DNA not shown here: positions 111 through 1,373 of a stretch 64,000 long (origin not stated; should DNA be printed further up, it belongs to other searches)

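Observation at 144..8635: Two adjacent cytochrome paralogs share a collinear 10-haem N-terminal module but carry different C-terminal payloads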

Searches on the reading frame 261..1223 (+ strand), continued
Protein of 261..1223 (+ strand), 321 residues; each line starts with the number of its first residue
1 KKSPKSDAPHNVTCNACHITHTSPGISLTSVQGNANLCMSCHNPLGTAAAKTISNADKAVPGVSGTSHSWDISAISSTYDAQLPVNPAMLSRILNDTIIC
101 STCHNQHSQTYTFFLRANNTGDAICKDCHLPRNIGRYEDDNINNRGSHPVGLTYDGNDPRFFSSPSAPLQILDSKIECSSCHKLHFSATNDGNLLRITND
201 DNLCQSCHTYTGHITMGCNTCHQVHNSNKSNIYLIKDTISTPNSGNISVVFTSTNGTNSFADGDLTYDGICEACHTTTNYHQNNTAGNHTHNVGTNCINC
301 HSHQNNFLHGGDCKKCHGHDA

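Call 52: search_protein_families(library=pfam, proteins=[L012:7367-12526:+, L033:361-6462:+, L032:6428-11902:+, L034:3864-7382:+, L034:8224-10476:+, L020:9842-13723:+, L014:9836-12157:+], max_evalue=0.001)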
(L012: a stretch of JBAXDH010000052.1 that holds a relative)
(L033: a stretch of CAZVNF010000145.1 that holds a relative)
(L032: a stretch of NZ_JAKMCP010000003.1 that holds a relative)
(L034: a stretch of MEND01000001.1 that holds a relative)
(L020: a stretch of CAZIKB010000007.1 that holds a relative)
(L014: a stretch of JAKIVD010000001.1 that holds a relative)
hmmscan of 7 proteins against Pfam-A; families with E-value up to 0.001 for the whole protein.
L012:7367-12526:+ (1720 aa): 5 families
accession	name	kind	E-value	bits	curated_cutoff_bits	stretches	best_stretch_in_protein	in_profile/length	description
PF19408.5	PKD_6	-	1.2e-24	86.9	25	1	790-872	2-82/82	PKD-like domain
PF09699.15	Paired_CXXCH_1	-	1.5e-23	82.6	20.6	2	964-1001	5-38/41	Doubled CXXCH motif (Paired_CXXCH_1)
PF22113.1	Mtrc-MtrF_II-IV_dom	-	2.4e-18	66.7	30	2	1175-1378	7-175/176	Outer membrane cytochrome MtrC/MtrF-like, domains II/IV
PF14522.11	Cytochrome_C7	-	9.5e-18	64.2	24.8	0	1044-1099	12-67/67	Cytochrome c7 and related cytochrome c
PF14537.11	Cytochrom_c3_2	-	3.8e-12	46.9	25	0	1072-1103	7-38/79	Cytochrome c3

L033:361-6462:+ (2034 aa): 4 families
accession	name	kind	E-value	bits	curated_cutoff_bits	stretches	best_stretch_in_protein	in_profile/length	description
PF19408.5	PKD_6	-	3.2e-59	197.7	25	5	933-1010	4-79/82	PKD-like domain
PF09699.15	Paired_CXXCH_1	-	2.5e-22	78.7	20.6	3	1285-1316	9-38/41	Doubled CXXCH motif (Paired_CXXCH_1)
PF14537.11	Cytochrom_c3_2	-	1.3e-08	35.6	25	0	1926-1976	22-70/79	Cytochrome c3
PF13927.12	Ig_3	-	0.00037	21.4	30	0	660-732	6-73/78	Immunoglobulin domain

L032:6428-11902:+ (1825 aa): 8 families
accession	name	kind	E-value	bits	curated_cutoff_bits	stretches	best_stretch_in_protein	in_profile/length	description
PF19408.5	PKD_6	-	5.6e-31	107.2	25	2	610-691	4-82/82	PKD-like domain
PF21722.4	Gly_rich_2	-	1.9e-15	57.9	24.3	1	38-247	5-225/226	Glycine-rich domain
PF14522.11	Cytochrome_C7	-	4.6e-11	42.8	24.8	0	1456-1520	13-67/67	Cytochrome c7 and related cytochrome c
PF19081.6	Ig_7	-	1.9e-10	41.3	27.3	2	436-520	1-84/84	Ig-like domain CHU_C associated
PF09699.15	Paired_CXXCH_1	-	1.1e-07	31.9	20.6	2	1191-1223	8-39/41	Doubled CXXCH motif (Paired_CXXCH_1)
PF14537.11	Cytochrom_c3_2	-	4.6e-07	30.6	25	0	1213-1303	6-78/79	Cytochrome c3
PF09698.15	GSu_C4xC__C2xCH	-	0.00018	22.6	21.7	1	1591-1643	1-36/36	Geobacter CxxxxCH...CXXCH motif (GSu_C4xC__C2xCH)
PF24527.1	Ig-like_Pom152_9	-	0.00027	21.6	27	0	525-555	4-34/80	Nucleoporin pom152-like, ninth immunoglobulin-like domain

L034:3864-7382:+ (1173 aa): 3 families
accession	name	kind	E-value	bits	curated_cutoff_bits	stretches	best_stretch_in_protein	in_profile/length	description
PF09699.15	Paired_CXXCH_1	-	4.4e-27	93.9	20.6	2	539-574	8-37/41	Doubled CXXCH motif (Paired_CXXCH_1)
PF19408.5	PKD_6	-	1.7e-21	76.8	25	1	290-372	2-82/82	PKD-like domain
PF14537.11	Cytochrom_c3_2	-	6e-07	30.3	25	0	380-498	8-79/79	Cytochrome c3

L034:8224-10476:+ (751 aa): 3 families
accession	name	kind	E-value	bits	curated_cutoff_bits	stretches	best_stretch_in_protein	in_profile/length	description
PF14522.11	Cytochrome_C7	-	6.1e-20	71.3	24.8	1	301-349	13-67/67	Cytochrome c7 and related cytochrome c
PF09699.15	Paired_CXXCH_1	-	4e-19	68.4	20.6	4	210-242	8-37/41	Doubled CXXCH motif (Paired_CXXCH_1)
PF14537.11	Cytochrom_c3_2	-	4.1e-11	43.6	25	0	491-546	14-66/79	Cytochrome c3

L020:9842-13723:+ (1294 aa): 3 families
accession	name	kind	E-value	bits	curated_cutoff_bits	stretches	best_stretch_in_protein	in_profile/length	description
PF09699.15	Paired_CXXCH_1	-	6.6e-24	83.8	20.6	2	63-94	8-38/41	Doubled CXXCH motif (Paired_CXXCH_1)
PF14522.11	Cytochrome_C7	-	2.2e-17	63.1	24.8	1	226-281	13-67/67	Cytochrome c7 and related cytochrome c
PF14537.11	Cytochrom_c3_2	-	1.1e-07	32.6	25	0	57-179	2-78/79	Cytochrome c3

L014:9836-12157:+ (774 aa): 3 families
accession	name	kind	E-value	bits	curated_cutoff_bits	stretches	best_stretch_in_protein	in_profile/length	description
PF14522.11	Cytochrome_C7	-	5.9e-21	74.5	24.8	1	319-369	13-67/67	Cytochrome c7 and related cytochrome c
PF09699.15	Paired_CXXCH_1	-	6.7e-18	64.5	20.6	1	144-174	9-37/41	Doubled CXXCH motif (Paired_CXXCH_1)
PF14537.11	Cytochrom_c3_2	-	1.7e-16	60.9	25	1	51-174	2-79/79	Cytochrome c3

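Call 58: predict_structure(alignment_id=A1)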
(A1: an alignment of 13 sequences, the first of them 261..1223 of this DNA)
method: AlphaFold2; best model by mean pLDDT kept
length: 321 residues; sequences in the alignment: 13
mean_pLDDT: 39.8   pTM: 0.32
mean pLDDT of the five models: 39.8, 38.9, 37.9, 37.0, 35.5
residues with pLDDT >= 90: 0; 70-90: 5; 50-70: 64; < 50: 252
segments of 3 or more residues with pLDDT < 50: 1-199, 225-229, 277-321
pLDDT, mean of each block of 10 residues (from residue 1): 31 38 36 37 38 38 30 30 45 41 30 25 29 25 29 33 35 30 30 37 56 61 54 63 65 54 54 50 32 41 43 39 35
secondary structure, 60 per line:
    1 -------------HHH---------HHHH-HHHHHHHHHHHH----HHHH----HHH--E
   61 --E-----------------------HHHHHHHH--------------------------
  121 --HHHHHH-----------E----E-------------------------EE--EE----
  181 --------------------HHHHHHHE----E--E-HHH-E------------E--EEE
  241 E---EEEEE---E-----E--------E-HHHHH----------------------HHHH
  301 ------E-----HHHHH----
elements in order: H26-29 H31-42 H47-50 H87-94 H123-128 H201-207 E238-241 E245-249 H270-274 H297-300 H313-317

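Call 62: search_protein_families(library=pfam, proteins=[L008:496-2361:+, L008:2422-4557:+, L008:5597-6958:+, L008:12468-13244:-, L008:14546-15748:-, L008:16206-17621:-, L005:15939-16913:-, L005:16954-17832:-, L005:19435-20466:+, L005:7137-7658:-], max_evalue=0.0001)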
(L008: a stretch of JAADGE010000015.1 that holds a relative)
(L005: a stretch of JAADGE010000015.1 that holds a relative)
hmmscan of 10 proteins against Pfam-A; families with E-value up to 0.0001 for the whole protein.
L008:496-2361:+ (622 aa): 1 family
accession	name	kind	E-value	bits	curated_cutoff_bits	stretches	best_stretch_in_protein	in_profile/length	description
PF01642.28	MM_CoA_mutase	-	6.4e-122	408.1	22.1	1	38-531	1-504/512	Methylmalonyl-CoA mutase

L008:2422-4557:+ (712 aa): 2 families
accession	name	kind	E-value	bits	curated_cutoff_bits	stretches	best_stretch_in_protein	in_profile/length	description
PF01642.28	MM_CoA_mutase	-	5.6e-236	784.5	22.1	1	29-541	2-512/512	Methylmalonyl-CoA mutase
PF02310.24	B12-binding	-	7.7e-15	55.2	32.1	1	583-702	2-119/121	B12 binding domain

L008:5597-6958:+ (454 aa): 12 families
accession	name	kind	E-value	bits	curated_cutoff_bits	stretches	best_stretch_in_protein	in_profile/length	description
PF06745.19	ATPase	-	1.4e-14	54.5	26.6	1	75-136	6-70/231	KaiC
PF13481.12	AAA_25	-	2.3e-12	47.4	27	1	76-217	21-194/195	AAA domain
PF18073.7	Zn_ribbon_LapB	-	5e-11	42.5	25.7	1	8-35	1-28/28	Rubredoxin metal binding domain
PF13541.12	ChlI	-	1.9e-09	37.9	27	1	339-425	35-121/121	Subunit ChlI of Mg-chelatase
PF00004.35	AAA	-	4.3e-09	37.4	21.2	1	91-219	1-114/131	ATPase family associated with various cellular activities (AAA)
PF03796.21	DnaB_C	-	9.7e-09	35.4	27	0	77-132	9-66/255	DnaB-like helicase C terminal domain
PF13479.12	AAA_24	-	2.5e-07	31.2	27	1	91-214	5-131/195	AAA domain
PF13191.12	AAA_16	-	3e-07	31.5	32.6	1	64-127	3-63/167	AAA ATPase domain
PF05362.19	Lon_C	-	8.3e-07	29.2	21.1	1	347-453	93-204/205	Lon protease (S16) C-terminal proteolytic domain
PF07728.20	AAA_5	-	1.8e-05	25.2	22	1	91-177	2-81/139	AAA domain (dynein-related subfamily)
PF13401.12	AAA_22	-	3.6e-05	24.5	27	0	89-212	6-123/130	AAA domain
PF20720.3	nSTAND3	-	4.4e-05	23.7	27.2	0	89-128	18-59/155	Novel STAND NTPase 3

L008:12468-13244:- (258 aa): 1 family
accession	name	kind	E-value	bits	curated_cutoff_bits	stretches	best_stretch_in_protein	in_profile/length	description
PF01223.29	Endonuclease_NS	-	6.4e-54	183.4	23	1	39-237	15-222/223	DNA/RNA non-specific endonuclease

L008:14546-15748:- (400 aa): 0 families

L008:16206-17621:- (471 aa): 5 families
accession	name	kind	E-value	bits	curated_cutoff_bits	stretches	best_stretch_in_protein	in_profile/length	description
PF05221.23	AdoHcyase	-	3.8e-153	509.3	25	1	9-470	1-299/299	S-adenosyl-L-homocysteine hydrolase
PF00670.27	AdoHcyase_NAD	-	9.5e-79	263.6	27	1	231-393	1-162/162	S-adenosyl-L-homocysteine hydrolase, NAD binding domain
PF02826.25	2-Hacid_dh_C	-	1.5e-07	31.4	25.1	1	250-340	33-127/178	D-isomer specific 2-hydroxyacid dehydrogenase, NAD binding domain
PF13241.12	NAD_binding_7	-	1.8e-05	25.7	22.1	1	251-339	5-91/104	Putative NAD(P)-binding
PF07991.19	KARI_N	-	2.8e-05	24.2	20.6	1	251-316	2-68/165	Acetohydroxy acid isomeroreductase, NADPH-binding domain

L005:15939-16913:- (324 aa): 5 families
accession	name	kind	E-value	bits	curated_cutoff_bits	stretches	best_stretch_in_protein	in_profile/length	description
PF14522.11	Cytochrome_C7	-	1.6e-09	37.9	24.8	0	201-248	5-55/67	Cytochrome c7 and related cytochrome c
PF14537.11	Cytochrom_c3_2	-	5e-08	33.7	25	0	40-121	6-69/79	Cytochrome c3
PF22113.1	Mtrc-MtrF_II-IV_dom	-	1.7e-07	31.4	30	0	41-217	28-129/176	Outer membrane cytochrome MtrC/MtrF-like, domains II/IV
PF09699.15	Paired_CXXCH_1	-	3.6e-05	23.8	20.6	0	208-242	5-37/41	Doubled CXXCH motif (Paired_CXXCH_1)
PF03264.19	Cytochrom_NNT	-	9.4e-05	22.6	24.1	0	193-248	21-79/174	NapC/NirT cytochrome c family, N-terminal region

L005:16954-17832:- (292 aa): 1 family
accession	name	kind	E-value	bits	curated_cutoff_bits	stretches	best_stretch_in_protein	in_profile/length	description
PF19089.6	DUF5777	-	7.5e-66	222.3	23.1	1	45-291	5-247/247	Membrane bound beta barrel domain (DUF5777)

L005:19435-20466:+ (344 aa): 7 families
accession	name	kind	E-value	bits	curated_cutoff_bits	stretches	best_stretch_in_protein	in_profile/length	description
PF01436.27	NHL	-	4e-26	90.1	20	1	313-340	1-28/28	NHL repeat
PF17170.10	DUF5128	-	1e-22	81.2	22.9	3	174-229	46-99/321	6-bladed beta-propeller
PF08450.18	SGL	-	5.8e-12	46.2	26.3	0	231-299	146-216/246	SMP-30/Gluconolactonase/LRE-like region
PF01731.26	Arylesterase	-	5.9e-10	39.7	21.3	0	168-202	50-84/86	Arylesterase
PF25021.1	TEN_NHL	-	3e-08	33.5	27.1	0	266-305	141-178/357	Teneurin NHL domain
PF24684.1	Vgb_lyase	-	6.1e-07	29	50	1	85-297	14-211/290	Virginiamycin B lyase family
PF06739.17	SBBP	-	1.7e-05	25.1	20.5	0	269-283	15-29/38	Beta-propeller repeat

L005:7137-7658:- (173 aa): 1 family
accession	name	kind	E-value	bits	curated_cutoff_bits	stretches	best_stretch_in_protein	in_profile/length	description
PF02620.22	YceD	-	2.8e-19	69.8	33.2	1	56-171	2-118/119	Large ribosomal RNA subunit accumulation protein YceD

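Call 71: search_protein_families(library=pfam, proteins=[P0108, P0101, P0056], max_evalue=0.01)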
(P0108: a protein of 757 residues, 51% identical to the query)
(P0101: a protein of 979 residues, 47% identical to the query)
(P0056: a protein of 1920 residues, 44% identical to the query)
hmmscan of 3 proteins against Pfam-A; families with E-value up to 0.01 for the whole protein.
P0108 (757 aa): 5 families
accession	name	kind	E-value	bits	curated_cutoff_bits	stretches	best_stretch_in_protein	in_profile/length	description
PF14522.11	Cytochrome_C7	-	5.2e-21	74.7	24.8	3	114-164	14-67/67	Cytochrome c7 and related cytochrome c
PF22113.1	Mtrc-MtrF_II-IV_dom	-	1.2e-15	57.9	30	3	140-296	7-168/176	Outer membrane cytochrome MtrC/MtrF-like, domains II/IV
PF13860.13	FlgD_ig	-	7.7e-11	42.3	27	1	680-739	11-70/79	FlgD Ig-like domain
PF09699.15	Paired_CXXCH_1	-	1.5e-05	25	20.6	1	511-554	9-39/41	Doubled CXXCH motif (Paired_CXXCH_1)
PF14537.11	Cytochrom_c3_2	-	2e-05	25.4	25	1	504-586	2-68/79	Cytochrome c3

P0101 (979 aa): 7 families
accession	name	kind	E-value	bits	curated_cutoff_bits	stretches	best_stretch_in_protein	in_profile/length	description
PF14522.11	Cytochrome_C7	-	2.6e-32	110.9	24.8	8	555-605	14-67/67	Cytochrome c7 and related cytochrome c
PF22113.1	Mtrc-MtrF_II-IV_dom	-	5.2e-23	81.9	30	4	360-513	7-167/176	Outer membrane cytochrome MtrC/MtrF-like, domains II/IV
PF14537.11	Cytochrom_c3_2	-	4.7e-11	43.4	25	1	725-805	4-68/79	Cytochrome c3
PF09699.15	Paired_CXXCH_1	-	3.5e-06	27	20.6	1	722-773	1-39/41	Doubled CXXCH motif (Paired_CXXCH_1)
PF13860.13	FlgD_ig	-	3.7e-06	27.2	27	1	913-967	22-76/79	FlgD Ig-like domain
PF18962.6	Por_Secre_tail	-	4.2e-05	24.2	27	1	889-977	2-75/75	Secretion system C-terminal sorting domain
PF04134.17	DCC1-like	-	0.0048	18.6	27.8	0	331-359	2-30/113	DCC1-like thiol-disulfide oxidoreductase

P0056 (1920 aa): 5 families
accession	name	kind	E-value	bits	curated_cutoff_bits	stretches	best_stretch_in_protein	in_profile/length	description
PF22113.1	Mtrc-MtrF_II-IV_dom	-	4.3e-58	196.1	30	9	1303-1456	8-167/176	Outer membrane cytochrome MtrC/MtrF-like, domains II/IV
PF14522.11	Cytochrome_C7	-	3.2e-52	174.6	24.8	5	337-387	14-67/67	Cytochrome c7 and related cytochrome c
PF14537.11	Cytochrom_c3_2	-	9.5e-19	68.1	25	2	946-1032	2-68/79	Cytochrome c3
PF09699.15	Paired_CXXCH_1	-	0.00012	22.2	20.6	2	948-1000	3-39/41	Doubled CXXCH motif (Paired_CXXCH_1)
PF13860.13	FlgD_ig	-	0.0053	17.2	27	0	1856-1909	24-77/79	FlgD Ig-like domain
